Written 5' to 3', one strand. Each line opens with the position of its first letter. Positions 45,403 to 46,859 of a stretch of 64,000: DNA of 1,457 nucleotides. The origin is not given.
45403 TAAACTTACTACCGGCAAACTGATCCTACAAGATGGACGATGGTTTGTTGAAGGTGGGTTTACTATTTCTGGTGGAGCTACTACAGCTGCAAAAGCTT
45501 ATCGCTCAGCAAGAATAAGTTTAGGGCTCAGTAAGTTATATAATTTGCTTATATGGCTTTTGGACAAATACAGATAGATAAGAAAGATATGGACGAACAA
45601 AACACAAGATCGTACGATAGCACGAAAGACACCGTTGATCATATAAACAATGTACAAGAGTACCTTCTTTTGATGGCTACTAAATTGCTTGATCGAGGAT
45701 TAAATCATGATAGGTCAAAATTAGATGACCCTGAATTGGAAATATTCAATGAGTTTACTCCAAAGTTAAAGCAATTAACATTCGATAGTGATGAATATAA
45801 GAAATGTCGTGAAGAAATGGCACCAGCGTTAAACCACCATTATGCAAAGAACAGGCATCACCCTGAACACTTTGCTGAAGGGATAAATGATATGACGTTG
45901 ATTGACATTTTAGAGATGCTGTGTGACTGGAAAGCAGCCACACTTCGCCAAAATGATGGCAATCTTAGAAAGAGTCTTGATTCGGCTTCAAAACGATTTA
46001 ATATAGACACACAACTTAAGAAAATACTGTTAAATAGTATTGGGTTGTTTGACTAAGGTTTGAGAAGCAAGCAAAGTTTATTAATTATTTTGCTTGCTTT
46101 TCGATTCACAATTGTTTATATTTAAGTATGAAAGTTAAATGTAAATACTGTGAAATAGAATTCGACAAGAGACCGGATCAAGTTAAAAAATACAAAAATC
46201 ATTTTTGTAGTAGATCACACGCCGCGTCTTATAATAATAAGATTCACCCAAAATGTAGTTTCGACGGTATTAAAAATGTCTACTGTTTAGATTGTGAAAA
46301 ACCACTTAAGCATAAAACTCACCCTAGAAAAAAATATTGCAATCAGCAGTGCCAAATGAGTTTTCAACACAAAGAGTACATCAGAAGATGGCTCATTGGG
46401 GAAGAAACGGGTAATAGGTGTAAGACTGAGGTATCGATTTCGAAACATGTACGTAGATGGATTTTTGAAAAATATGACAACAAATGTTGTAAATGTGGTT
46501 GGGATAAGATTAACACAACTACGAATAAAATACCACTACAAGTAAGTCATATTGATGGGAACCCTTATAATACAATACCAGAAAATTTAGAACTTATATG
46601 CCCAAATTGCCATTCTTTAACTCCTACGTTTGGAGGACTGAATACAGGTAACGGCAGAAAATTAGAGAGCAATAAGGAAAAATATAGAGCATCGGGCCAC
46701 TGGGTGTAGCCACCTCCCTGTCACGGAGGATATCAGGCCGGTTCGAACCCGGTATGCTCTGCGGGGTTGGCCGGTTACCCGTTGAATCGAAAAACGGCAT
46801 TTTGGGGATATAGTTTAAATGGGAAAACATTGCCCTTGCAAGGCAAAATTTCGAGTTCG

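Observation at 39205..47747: Phage tRNA repair and modification toolkit: Rnl1, Rnl2-like ligase, SpoU methyltransferase, metallophosphoesterase and HD hydrolase among tRNA genes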

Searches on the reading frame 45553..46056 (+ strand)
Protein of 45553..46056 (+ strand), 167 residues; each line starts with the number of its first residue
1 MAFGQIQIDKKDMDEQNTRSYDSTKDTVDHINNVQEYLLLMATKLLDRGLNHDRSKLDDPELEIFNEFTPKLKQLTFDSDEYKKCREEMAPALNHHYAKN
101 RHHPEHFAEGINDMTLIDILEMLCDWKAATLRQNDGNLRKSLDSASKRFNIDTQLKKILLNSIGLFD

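Call 3: search_protein_families(library=pfam, proteins=[window:45553-46056:+], max_evalue=0.01)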
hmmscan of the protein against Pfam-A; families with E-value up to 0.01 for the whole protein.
window:45553-46056:+ (167 aa): 1 family
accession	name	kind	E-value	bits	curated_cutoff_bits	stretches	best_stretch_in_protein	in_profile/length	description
PF18907.5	DUF5662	-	3.8e-37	127.8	27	1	20-162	2-153/156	Family of unknown function (DUF5662)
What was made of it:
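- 45553..46056 (+): DUF5662 protein, possibly an HD-like metal hydrolase. It is not part of the conserved module. PF18907 E 4e-37 (call 3).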

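Call 4: search_protein_families(library=phrogs, proteins=[window:45553-46056:+], max_evalue=0.001)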
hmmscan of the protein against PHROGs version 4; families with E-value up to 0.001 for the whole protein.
window:45553-46056:+ (167 aa): 0 families

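Call 17: search_solved_structures(query=window:45553-46056:+, max_evalue=10, show_alignments=1)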
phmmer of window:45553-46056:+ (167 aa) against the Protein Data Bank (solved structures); distinct sequences matched with E-value up to 10: 4.
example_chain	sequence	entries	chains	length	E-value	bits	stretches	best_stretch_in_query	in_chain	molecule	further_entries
6cvn_D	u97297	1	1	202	0.0035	20.8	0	4-31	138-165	Microtubule-associated protein tau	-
7ac0_AAA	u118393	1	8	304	1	12.8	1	90-144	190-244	Soluble epoxide hydrolase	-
8ys5_A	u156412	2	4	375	1.3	12.5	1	32-105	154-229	2-oxoglutarate synthase subunit alpha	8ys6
8pjt_A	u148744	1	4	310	1.8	12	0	20-37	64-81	SAKe6DEref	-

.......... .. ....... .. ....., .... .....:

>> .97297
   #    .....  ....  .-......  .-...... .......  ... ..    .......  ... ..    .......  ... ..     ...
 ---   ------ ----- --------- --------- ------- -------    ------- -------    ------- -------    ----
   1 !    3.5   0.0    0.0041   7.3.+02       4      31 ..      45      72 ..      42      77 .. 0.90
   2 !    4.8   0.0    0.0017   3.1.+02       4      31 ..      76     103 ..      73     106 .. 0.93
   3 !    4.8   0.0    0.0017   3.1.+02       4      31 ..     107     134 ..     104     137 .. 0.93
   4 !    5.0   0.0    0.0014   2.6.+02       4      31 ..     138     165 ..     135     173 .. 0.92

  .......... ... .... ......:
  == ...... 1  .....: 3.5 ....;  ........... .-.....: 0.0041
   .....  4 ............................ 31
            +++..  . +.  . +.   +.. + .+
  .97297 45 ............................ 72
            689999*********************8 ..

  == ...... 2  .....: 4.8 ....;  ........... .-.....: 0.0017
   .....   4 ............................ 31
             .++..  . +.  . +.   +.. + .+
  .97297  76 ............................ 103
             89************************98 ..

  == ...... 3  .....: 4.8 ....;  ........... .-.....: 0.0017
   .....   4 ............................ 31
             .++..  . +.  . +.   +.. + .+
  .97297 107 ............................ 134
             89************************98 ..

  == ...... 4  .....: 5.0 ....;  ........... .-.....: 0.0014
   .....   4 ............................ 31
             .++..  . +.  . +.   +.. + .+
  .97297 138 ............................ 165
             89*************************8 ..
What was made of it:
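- On HD-domain phosphohydrolases (for DUF5662): No PDB sequence hit (call 17).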

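Call 18: search_protein_families(library=ncbifam, proteins=[window:45553-46056:+], max_evalue=0.01)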
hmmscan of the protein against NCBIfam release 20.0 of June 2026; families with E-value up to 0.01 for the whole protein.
window:45553-46056:+ (167 aa): 1 family
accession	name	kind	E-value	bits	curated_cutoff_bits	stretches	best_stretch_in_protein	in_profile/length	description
NF004310.0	PRK05707.1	equivalog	0.0036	16.8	280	1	69-142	196-267/328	DNA polymerase III subunit delta'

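Call 59: find_homologous_proteins(query=window:45553-46056:+, max_evalue=0.001)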
Query window:45553-46056:+ (167 aa): 1897 proteins with E <= 0.001 among 1914 candidates; the best 120 are listed.
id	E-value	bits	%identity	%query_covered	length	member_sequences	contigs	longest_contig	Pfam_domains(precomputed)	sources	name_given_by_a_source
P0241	2.4e-106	371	100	100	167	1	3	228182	PF18907.6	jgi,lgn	jgi:hypothetical protein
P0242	4.0e-63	230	68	89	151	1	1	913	PF18907.6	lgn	-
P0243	3.0e-61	224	67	89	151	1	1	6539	PF18907.6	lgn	-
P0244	4.7e-59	217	69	84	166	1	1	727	PF18907.6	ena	-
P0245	1.9e-54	202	63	85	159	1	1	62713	PF18907.6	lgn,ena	-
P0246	3.7e-54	201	58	93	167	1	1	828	PF18907.6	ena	-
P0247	1.9e-53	199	58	91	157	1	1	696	PF18907.6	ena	-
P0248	1.1e-52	196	61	85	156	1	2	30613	PF18907.6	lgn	-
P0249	1.4e-52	196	62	84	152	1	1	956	PF18907.6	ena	-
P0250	1.6e-52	196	60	84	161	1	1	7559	PF18907.6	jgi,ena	-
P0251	1.7e-52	196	46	86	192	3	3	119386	PF18907.6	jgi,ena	-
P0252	2.3e-52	195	61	84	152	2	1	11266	PF18907.6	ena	-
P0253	4.5e-52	194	57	93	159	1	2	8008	PF18907.6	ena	-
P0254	8.5e-52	194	59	87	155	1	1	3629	PF18907.6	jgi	jgi:hypothetical protein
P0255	9.3e-52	193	60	85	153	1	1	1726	PF18907.6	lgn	-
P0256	9.4e-52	193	57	90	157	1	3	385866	PF18907.6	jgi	jgi:hypothetical protein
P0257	2.1e-51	192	59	84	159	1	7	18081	PF18907.6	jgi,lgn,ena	-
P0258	2.6e-51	192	61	85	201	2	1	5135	PF18907.6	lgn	-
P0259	3.2e-51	192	58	85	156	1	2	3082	PF18907.6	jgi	jgi:hypothetical protein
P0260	3.6e-51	191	60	85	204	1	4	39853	PF18907.6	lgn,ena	-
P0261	3.7e-51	191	60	85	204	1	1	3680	PF18907.6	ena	-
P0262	3.8e-51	191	60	85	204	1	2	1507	PF18907.6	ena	-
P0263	3.9e-51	191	61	85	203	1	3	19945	PF18907.6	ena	-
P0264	4.9e-51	191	57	89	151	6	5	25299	PF18907.6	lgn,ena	-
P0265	5.3e-51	191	59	85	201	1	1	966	PF18907.6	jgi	jgi:hypothetical protein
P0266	6.8e-51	191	60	84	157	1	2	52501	PF18907.6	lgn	-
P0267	8.3e-51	190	59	88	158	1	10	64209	PF18907.6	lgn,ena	-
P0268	9.5e-51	190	57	92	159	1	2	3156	PF18907.6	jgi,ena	-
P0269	9.7e-51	190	59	85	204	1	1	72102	PF18907.6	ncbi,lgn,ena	-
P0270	1.1e-50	190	59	85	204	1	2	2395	PF18907.6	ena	-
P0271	1.1e-50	190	58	85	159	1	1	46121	PF18907.6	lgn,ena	-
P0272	1.2e-50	190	60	85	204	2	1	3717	PF18907.6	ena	-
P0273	1.2e-50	190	60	85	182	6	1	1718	PF18907.6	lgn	-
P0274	1.3e-50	190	57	91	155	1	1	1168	PF18907.6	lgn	-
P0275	1.4e-50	190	55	93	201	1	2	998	PF18907.6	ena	-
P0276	1.4e-50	190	55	93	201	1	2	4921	PF18907.6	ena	-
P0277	1.5e-50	190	55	93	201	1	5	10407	PF18907.6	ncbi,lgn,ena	-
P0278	1.5e-50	189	59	83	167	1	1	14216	PF18907.6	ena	-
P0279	1.6e-50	189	60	85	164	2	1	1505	PF18907.6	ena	-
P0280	1.9e-50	189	56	87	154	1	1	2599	PF18907.6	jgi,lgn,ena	-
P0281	2.0e-50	189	54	93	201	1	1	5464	PF18907.6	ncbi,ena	-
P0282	2.0e-50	189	59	85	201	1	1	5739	PF18907.6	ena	-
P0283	2.2e-50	189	58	88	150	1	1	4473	PF18907.6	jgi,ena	-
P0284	2.2e-50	189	58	85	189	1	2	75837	PF18907.6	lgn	-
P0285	2.2e-50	189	56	93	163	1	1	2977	PF18907.6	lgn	-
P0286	2.2e-50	189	56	93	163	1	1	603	PF18907.6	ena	-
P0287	2.5e-50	189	59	85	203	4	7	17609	PF18907.6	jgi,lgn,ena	jgi:hypothetical protein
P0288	3.3e-50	188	58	85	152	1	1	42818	PF18907.6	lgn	-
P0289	3.3e-50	188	59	85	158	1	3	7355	PF18907.6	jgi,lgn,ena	-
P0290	3.4e-50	188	58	85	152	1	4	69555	PF18907.6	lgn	-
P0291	3.6e-50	188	58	85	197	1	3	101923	PF18907.6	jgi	jgi:hypothetical protein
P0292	3.8e-50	188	57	89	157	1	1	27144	PF18907.6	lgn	-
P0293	3.9e-50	188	58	87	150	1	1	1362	PF18907.6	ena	-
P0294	4.3e-50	188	59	84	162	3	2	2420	PF18907.6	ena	-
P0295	4.3e-50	188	61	83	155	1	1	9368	PF18907.6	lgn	-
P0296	4.9e-50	188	55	97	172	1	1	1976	PF18907.6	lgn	-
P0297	5.2e-50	188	56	87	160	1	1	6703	PF18907.6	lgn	-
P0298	5.5e-50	188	59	83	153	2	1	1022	PF18907.6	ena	-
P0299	6.4e-50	187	59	85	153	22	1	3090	PF18907.6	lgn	-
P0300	7.4e-50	187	58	85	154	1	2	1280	PF18907.6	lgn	-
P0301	9.2e-50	187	59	84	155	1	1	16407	PF18907.6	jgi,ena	-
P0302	1.1e-49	187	60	87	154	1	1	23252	PF18907.6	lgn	-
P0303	1.3e-49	186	57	87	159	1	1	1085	PF18907.6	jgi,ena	-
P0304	1.4e-49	186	56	88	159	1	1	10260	PF18907.6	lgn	-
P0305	1.6e-49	186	54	93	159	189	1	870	PF18907.6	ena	-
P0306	1.7e-49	186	58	85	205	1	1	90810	PF18907.6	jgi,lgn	-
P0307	1.7e-49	186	59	83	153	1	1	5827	PF18907.6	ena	-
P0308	1.7e-49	186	59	85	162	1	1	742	PF18907.6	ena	-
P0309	1.8e-49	186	55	97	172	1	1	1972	PF18907.6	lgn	-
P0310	1.9e-49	186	59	85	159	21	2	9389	PF18907.6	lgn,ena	-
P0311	1.9e-49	186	57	85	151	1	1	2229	PF18907.6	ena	-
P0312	1.9e-49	186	57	85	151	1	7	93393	PF18907.6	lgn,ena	-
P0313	1.9e-49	186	54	93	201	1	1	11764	PF18907.6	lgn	-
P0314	2.0e-49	186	59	85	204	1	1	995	PF18907.6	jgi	jgi:hypothetical protein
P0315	2.1e-49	186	58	85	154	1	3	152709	PF18907.6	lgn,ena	-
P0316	2.1e-49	186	55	87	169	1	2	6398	PF18907.6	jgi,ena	-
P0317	2.3e-49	186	59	85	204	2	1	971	PF18907.6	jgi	jgi:hypothetical protein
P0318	2.6e-49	185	57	85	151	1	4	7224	PF18907.6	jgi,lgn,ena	-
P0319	2.6e-49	185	58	85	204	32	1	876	PF18907.6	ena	-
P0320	2.7e-49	185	58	85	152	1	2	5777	PF18907.6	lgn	-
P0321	2.7e-49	185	56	88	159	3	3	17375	PF18907.6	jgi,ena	-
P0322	2.8e-49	185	54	90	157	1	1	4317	PF18907.6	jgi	jgi:hypothetical protein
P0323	3.0e-49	185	59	85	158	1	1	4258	PF18907.6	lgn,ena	-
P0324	3.0e-49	185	58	85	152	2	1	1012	PF18907.6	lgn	-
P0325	3.1e-49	185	58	85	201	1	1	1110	PF18907.6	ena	-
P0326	3.3e-49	185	57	87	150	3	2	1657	PF18907.6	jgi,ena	-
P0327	3.6e-49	185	58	85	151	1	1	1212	PF18907.6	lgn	-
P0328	3.7e-49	185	57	86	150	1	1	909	PF18907.6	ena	-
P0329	3.8e-49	185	57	85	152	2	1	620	PF18907.6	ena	-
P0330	4.0e-49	185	58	85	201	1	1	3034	PF18907.6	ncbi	-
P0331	4.1e-49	185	57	85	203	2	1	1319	PF18907.6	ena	-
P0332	4.1e-49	185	58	85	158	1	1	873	PF18907.6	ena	-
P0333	4.3e-49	185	59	85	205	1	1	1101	PF18907.6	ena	-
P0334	4.4e-49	185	59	85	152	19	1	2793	PF18907.6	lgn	-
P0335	5.0e-49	185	59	85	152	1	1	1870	PF18907.6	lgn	-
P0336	5.5e-49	184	55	87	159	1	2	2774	PF18907.6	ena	-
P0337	5.5e-49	184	56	84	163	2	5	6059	PF18907.6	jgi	jgi:hypothetical protein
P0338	5.6e-49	184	58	85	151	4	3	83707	PF18907.6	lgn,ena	-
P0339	5.9e-49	184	58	85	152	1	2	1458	PF18907.6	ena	-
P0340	6.1e-49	184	58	87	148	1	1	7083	PF18907.6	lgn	-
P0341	6.2e-49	184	58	85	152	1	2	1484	PF18907.6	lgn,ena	-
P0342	6.6e-49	184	57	87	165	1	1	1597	PF18907.6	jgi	jgi:hypothetical protein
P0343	7.0e-49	184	58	85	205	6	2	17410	PF18907.6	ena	-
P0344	7.0e-49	184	58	85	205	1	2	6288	PF18907.6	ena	-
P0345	7.0e-49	184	58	85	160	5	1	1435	PF18907.6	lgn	-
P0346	7.5e-49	184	56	85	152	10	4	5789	PF18907.6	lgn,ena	-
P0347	8.0e-49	184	58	85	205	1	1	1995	PF18907.6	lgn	-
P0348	8.3e-49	184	55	87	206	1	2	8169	PF18907.6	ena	-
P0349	9.0e-49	184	58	85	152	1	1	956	PF18907.6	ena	-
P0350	9.5e-49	184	56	85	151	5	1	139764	PF18907.6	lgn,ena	-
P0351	9.9e-49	184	55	89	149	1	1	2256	PF18907.6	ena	-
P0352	9.9e-49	184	58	85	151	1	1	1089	PF18907.6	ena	-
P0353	1.0e-48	184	59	85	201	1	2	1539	PF18907.6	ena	-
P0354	1.0e-48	184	59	87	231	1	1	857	PF18907.6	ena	-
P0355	1.0e-48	184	57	85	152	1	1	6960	PF18907.6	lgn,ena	-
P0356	1.0e-48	183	58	86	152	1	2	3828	PF18907.6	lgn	-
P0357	1.1e-48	183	55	87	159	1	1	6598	PF18907.6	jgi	jgi:hypothetical protein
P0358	1.1e-48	183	56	88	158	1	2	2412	PF18907.6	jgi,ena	-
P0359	1.2e-48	183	55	90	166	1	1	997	PF18907.6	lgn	-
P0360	1.2e-48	183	56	85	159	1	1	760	PF18907.6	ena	-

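Call 71: predict_structure(alignment_id=A3)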
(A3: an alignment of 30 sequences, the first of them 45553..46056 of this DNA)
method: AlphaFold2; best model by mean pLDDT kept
length: 167 residues; sequences in the alignment: 30
mean_pLDDT: 86.4   pTM: 0.72
mean pLDDT of the five models: 86.4, 84.6, 84.3, 84.2, 81.4
residues with pLDDT >= 90: 106; 70-90: 41; 50-70: 14; < 50: 6
segments of 3 or more residues with pLDDT < 50: 16-18
pLDDT, mean of each block of 10 residues (from residue 1): 52 52 87 96 95 88 93 89 93 88 91 94 91 82 92 96 89
secondary structure, 60 per line:
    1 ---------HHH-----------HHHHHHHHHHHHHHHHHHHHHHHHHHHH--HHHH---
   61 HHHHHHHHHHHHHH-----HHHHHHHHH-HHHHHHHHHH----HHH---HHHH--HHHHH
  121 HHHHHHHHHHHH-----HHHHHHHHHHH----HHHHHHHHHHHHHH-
elements in order: H24-51 H54-57 H61-74 H80-88 H90-99 H110-113 H116-132 H138-148 H153-166
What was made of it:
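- On HD-domain phosphohydrolases (for DUF5662): The AF2 model is all-helical, pLDDT 86 (call 71).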

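Call 82: fold_search(model_id=the predicted structure, library=pdb)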
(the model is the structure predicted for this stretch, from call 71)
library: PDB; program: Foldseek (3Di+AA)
matches with E <= 10: 22; with E <= 0.001: 0
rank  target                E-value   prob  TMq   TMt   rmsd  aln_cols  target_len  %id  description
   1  8bcv_F                1.8e+00  0.12  0.19  0.20  16.3       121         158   10  Photosystem I assembly intermediate of Avena sativa (released 2023-11-01)
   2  8ap8_h                3.9e+00  0.10  0.27  0.32  15.8       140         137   13  Peripheral stalk of Trypanosoma brucei mitochondrial ATP synthase (released 2022-10-26)
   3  6l35_F                4.6e+00  0.07  0.19  0.20  17.5       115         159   13  PSI-LHCI Supercomplex from Physcometrella patens (released 2021-02-10)
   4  7ksq_F                4.6e+00  0.07  0.19  0.20  16.3       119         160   11  The Structure of the moss PSI-LHCI reveals the evolution of the LHCI antenna (released 2022-03-30)
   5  9lut_F                4.9e+00  0.07  0.19  0.20  16.1       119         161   12  PSI-LHCI supercomplex binding with 4 Lhcas from M. polymorpha (released 2026-02-18)
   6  7dr0_F                4.9e+00  0.06  0.19  0.19  16.9       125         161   10  Structure of Wild-type PSI monomer1 from Cyanophora paradoxa (released 2022-02-16)
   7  9cys_I                5.2e+00  0.35  0.16  0.12   2.5        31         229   35  Toxin/immunity complex for a T6SS lipase effector from E. cloacae (released 2024-08-14)
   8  5zji_F                6.2e+00  0.05  0.19  0.20  17.1       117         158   14  Structure of photosystem I supercomplex with light-harvesting complexes I and II (released 2018-06-20)
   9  8j6z_F                6.5e+00  0.06  0.19  0.21  16.6       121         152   11  Cryo-EM structure of the Arabidopsis thaliana photosystem I(PSI-LHCII-ST2) (released 2023-11-15)
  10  6b87_C                6.9e+00  0.12  0.28  0.41  14.4       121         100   14  Crystal structure of transmembrane protein TMHC2_E (released 2018-03-14)
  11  9grx_f                6.9e+00  0.06  0.19  0.20  16.7       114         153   12  NDH-PSI-LHCI supercomplex from S. oleracea (released 2025-02-12)
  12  7y5e_F2               6.9e+00  0.05  0.19  0.20  16.9       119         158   11  In situ single-PBS-PSII-PSI-LHCs megacomplex. (released 2023-02-01)
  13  7vea_aM               7.3e+00  0.02  0.17  0.05  14.2       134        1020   16  Pentacylindrical allophycocyanin core from Thermosynechococcus vulcanus (released 2022-06-22)
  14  2y6x                  7.7e+00  0.05  0.19  0.26  11.1       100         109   19  Structure of Psb27 from Thermosynechococcus elongatus (released 2012-01-11)
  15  7wfe_BF               7.7e+00  0.05  0.19  0.20  16.3       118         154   13  Right PSI in the cyclic electron transfer supercomplex NDH-PSI from Arabidopsis (released 2022-03-16)
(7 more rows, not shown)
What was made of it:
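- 45553..46056 (+): Foldseek found nothing (call 82).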

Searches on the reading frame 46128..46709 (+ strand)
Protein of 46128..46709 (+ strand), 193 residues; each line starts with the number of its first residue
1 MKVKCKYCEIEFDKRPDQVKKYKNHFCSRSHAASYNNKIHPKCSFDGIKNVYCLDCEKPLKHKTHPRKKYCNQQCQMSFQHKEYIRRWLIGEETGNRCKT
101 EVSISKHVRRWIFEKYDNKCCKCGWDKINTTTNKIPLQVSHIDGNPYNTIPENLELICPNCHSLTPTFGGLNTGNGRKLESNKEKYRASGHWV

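Call 52: search_protein_families(library=pfam, max_evalue=0.01, proteins=[window:46128-46709:+])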
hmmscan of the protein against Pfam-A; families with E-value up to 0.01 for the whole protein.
window:46128-46709:+ (193 aa): 1 family
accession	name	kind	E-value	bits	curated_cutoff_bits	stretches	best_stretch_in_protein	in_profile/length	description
PF13392.12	HNH_3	-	0.002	18.2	24.8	1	137-157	19-39/46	HNH endonuclease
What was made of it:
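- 46128..46709 (+): HNH endonuclease whose 3' end overlaps tRNA-Asp. Probably a mobile insertion. Weak Pfam HNH_3 hit (call 52).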

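Call 87: search_protein_families(library=phrogs, max_evalue=0.001, proteins=[window:46128-46709:+])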
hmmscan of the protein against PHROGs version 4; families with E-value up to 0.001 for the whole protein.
window:46128-46709:+ (193 aa): 6 families
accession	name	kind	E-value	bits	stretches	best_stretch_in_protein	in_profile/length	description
phrog_14736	-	DNA, RNA and nucleotide metabolism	3.2e-16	60.6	1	118-182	33-95/202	HNH endonuclease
phrog_10822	-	DNA, RNA and nucleotide metabolism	2.4e-15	57.9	1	104-186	87-168/245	HNH endonuclease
phrog_1271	-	DNA, RNA and nucleotide metabolism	3.2e-15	57.4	1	2-185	177-333/361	HNH endonuclease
phrog_1571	-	DNA, RNA and nucleotide metabolism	2.6e-06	28.3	1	80-162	10-90/128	HNH endonuclease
phrog_14913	-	DNA, RNA and nucleotide metabolism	1.4e-05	26.1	1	2-49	99-142/149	HNH endonuclease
phrog_5956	-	DNA, RNA and nucleotide metabolism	0.00043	21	1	101-165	43-107/138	HNH endonuclease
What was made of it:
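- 46128..46709 (+): PHROG 14736 E 3e-16 (call 87).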
